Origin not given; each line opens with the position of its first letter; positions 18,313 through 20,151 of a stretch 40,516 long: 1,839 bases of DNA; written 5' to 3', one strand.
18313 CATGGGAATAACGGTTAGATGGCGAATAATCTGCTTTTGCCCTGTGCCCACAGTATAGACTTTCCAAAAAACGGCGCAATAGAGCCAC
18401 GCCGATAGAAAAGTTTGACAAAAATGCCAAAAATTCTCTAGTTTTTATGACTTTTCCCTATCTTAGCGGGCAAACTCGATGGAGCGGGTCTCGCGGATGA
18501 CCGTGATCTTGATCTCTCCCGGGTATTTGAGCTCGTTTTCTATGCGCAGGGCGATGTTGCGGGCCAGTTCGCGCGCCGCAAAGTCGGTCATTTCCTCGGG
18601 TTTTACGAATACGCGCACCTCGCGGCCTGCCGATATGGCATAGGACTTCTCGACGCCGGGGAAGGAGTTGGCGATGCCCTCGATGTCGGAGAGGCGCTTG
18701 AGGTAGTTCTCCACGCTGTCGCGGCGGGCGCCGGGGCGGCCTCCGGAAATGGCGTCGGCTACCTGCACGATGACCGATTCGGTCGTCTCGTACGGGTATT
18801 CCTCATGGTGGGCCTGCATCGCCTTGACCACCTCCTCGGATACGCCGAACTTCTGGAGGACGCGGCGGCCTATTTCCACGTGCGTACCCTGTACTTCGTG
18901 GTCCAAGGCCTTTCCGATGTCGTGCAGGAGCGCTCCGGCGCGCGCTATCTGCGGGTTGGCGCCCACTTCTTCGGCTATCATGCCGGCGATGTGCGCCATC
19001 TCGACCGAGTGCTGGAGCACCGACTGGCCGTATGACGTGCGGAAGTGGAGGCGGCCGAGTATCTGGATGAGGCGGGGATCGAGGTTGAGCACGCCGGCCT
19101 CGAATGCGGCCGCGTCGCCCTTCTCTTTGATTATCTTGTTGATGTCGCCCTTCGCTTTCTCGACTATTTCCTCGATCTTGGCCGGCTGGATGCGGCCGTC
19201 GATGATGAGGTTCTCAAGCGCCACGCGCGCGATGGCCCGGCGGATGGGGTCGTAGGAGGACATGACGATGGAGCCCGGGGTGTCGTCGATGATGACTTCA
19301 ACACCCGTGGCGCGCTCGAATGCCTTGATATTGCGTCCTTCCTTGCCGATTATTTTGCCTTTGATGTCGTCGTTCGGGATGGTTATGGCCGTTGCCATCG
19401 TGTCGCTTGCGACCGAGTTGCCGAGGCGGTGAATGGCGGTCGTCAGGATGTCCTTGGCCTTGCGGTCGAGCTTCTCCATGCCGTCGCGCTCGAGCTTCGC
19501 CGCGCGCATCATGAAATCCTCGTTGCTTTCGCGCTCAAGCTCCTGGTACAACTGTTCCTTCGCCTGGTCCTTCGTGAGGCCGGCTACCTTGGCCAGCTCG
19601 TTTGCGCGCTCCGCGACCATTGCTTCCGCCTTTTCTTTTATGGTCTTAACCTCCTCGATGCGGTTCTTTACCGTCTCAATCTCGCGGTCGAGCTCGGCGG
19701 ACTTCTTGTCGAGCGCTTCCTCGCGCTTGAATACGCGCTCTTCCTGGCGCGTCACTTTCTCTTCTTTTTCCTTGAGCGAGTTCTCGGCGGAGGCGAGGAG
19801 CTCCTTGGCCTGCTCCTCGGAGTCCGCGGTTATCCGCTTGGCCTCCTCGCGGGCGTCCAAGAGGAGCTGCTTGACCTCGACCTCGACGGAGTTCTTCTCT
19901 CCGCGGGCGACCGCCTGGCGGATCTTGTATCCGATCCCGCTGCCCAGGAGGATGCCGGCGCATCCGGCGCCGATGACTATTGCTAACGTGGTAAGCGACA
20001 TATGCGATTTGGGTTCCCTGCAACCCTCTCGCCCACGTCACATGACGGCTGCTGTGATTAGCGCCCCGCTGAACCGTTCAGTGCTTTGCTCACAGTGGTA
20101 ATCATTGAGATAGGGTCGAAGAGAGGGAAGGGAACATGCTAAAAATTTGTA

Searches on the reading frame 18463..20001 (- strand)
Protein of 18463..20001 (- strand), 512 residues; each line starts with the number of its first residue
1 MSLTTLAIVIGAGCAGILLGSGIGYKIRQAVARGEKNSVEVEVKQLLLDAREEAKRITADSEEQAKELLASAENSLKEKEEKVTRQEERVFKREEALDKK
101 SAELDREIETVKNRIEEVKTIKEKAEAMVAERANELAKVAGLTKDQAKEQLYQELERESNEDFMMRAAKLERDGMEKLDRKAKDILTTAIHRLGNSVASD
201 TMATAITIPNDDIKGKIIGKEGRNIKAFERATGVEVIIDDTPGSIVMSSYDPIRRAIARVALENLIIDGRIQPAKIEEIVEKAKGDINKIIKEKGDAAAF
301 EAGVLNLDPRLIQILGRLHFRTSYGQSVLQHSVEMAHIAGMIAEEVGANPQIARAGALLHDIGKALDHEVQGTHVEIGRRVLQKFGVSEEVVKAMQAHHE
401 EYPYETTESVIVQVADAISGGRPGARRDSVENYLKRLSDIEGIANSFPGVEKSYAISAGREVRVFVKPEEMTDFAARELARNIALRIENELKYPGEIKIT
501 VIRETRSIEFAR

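Call 9: search_protein_families(library=pfam, proteins=[window:18463-20001:-], max_evalue=0.001)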
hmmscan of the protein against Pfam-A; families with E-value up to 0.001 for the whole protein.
window:18463-20001:- (512 aa): 4 families
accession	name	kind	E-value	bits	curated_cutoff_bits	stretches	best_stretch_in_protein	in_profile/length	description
PF12072.13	RNase_Y_N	-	2.9e-24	86.1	32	1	14-193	7-197/201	RNase Y N-terminal region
PF01966.28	HD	-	1.2e-20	74.3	22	1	328-419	1-114/116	HD domain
PF00013.35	KH_1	-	3.4e-07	30.3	21.5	1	206-252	4-54/66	KH domain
PF08668.18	HDOD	-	3.6e-06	27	22.9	1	327-364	94-132/196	HDOD domain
